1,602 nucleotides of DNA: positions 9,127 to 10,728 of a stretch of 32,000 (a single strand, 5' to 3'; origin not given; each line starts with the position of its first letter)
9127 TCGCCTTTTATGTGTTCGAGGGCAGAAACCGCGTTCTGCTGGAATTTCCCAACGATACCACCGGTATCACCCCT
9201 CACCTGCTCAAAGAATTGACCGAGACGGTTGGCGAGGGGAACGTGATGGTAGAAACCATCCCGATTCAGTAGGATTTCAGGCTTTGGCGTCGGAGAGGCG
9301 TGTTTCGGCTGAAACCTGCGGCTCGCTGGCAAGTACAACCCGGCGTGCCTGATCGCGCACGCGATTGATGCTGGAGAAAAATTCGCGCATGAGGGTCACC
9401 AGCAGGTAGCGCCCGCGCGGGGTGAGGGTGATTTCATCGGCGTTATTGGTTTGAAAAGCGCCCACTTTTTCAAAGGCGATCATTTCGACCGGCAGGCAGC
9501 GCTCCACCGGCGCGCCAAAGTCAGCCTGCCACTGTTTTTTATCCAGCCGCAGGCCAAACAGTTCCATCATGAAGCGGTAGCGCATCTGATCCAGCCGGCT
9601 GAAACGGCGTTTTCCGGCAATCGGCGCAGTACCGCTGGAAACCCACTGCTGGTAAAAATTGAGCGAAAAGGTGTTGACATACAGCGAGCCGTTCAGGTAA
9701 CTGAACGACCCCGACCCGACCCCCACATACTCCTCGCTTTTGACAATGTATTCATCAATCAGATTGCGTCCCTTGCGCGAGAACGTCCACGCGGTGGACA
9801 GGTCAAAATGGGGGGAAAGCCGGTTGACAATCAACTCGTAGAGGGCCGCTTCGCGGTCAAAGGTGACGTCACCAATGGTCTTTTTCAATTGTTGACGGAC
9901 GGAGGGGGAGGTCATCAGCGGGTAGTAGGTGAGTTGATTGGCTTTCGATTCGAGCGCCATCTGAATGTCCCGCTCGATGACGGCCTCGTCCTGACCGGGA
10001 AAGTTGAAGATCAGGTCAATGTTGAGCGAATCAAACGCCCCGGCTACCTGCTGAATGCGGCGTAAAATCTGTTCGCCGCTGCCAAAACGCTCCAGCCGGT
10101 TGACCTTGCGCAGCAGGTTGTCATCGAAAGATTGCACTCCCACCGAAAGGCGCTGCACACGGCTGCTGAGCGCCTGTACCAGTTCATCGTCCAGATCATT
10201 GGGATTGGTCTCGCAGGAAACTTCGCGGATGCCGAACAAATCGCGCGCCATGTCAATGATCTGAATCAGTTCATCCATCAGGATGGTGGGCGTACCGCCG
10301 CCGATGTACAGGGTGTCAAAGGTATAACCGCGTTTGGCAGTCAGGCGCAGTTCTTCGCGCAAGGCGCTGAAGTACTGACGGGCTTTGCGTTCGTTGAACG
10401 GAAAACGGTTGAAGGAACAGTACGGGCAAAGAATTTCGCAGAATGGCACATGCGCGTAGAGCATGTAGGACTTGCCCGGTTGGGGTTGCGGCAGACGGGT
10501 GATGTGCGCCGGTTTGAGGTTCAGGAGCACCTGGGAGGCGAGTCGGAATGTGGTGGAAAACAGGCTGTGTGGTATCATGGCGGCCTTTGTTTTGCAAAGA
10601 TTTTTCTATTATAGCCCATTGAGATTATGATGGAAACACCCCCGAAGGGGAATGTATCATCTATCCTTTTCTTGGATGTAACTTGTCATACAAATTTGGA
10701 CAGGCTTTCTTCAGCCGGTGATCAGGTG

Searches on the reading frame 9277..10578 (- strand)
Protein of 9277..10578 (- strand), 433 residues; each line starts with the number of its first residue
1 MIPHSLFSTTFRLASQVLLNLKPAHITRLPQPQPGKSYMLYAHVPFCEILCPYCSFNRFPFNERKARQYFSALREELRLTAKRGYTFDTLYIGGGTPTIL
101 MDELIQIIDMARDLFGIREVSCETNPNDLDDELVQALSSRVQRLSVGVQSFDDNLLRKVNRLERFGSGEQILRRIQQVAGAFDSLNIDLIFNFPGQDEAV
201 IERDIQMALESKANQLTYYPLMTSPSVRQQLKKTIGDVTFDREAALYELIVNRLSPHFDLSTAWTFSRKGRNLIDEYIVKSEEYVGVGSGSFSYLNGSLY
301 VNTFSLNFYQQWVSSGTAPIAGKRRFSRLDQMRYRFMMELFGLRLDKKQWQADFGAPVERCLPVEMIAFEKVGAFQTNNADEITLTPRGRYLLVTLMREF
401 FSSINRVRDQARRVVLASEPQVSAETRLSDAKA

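Call 11: search_protein_families(library=ncbifam, proteins=[window:9277-10578:-])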
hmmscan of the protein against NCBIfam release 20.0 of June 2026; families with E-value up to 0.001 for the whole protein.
window:9277-10578:- (433 aa): 24 families
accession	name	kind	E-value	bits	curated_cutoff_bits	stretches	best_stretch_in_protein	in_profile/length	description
NF006385.0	PRK08629.1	equivalog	2.1e-154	514.6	355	1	12-414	27-427/439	coproporphyrinogen III oxidase family protein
NF006067.1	PRK08208.1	equivalog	9.8e-48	163.1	380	1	24-403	22-417/427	STM4012 family radical SAM protein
TIGR04107.1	rSAM_HutW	equivalog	8.6e-47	159.9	400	1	34-404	36-418/419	heme anaerobic degradation radical SAM methyltransferase ChuW/HutW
TIGR00539.1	hemN_rel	equivalog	3.2e-40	138.3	205.4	1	39-373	2-343/361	radical SAM family heme chaperone HemW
TIGR00538.1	hemN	equivalog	7.7e-34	117.3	324.95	1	37-233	49-252/454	oxygen-independent coproporphyrinogen III oxidase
TIGR03994.1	rSAM_HemZ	equivalog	6.5e-26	91.4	321.4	1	35-223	82-278/401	coproporphyrinogen dehydrogenase HemZ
NF004567.0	PRK05904.1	equivalog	6.4e-24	84.8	355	1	39-306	8-278/353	coproporphyrinogen III oxidase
NF006064.0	PRK08207.2-2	equivalog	5.6e-19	68.5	504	1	36-222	143-339/465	coproporphyrinogen III oxidase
NF005133.0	PRK06582.1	equivalog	1.3e-18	67.2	597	1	39-347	13-332/390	coproporphyrinogen III oxidase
NF006060.0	PRK08207.1-3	equivalog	8e-15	54.6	653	1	39-221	151-344/477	coproporphyrinogen III oxidase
NF006066.0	PRK08207.2-5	equivalog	5.1e-14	51.8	1117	1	39-210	192-369/518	coproporphyrinogen III oxidase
NF006061.0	PRK08207.1-4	equivalog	2.5e-13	49.7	702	1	40-214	176-361/501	coproporphyrinogen III oxidase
NF006063.0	PRK08207.2-1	equivalog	8.2e-13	47.8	1074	1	37-201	192-366/518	coproporphyrinogen III oxidase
NF006059.0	PRK08207.1-1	equivalog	7.5e-11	41.4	1012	1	40-206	174-351/496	coproporphyrinogen III oxidase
NF006065.0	PRK08207.2-4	equivalog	7.4e-09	35.1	922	1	36-218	167-363/484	coproporphyrinogen III oxidase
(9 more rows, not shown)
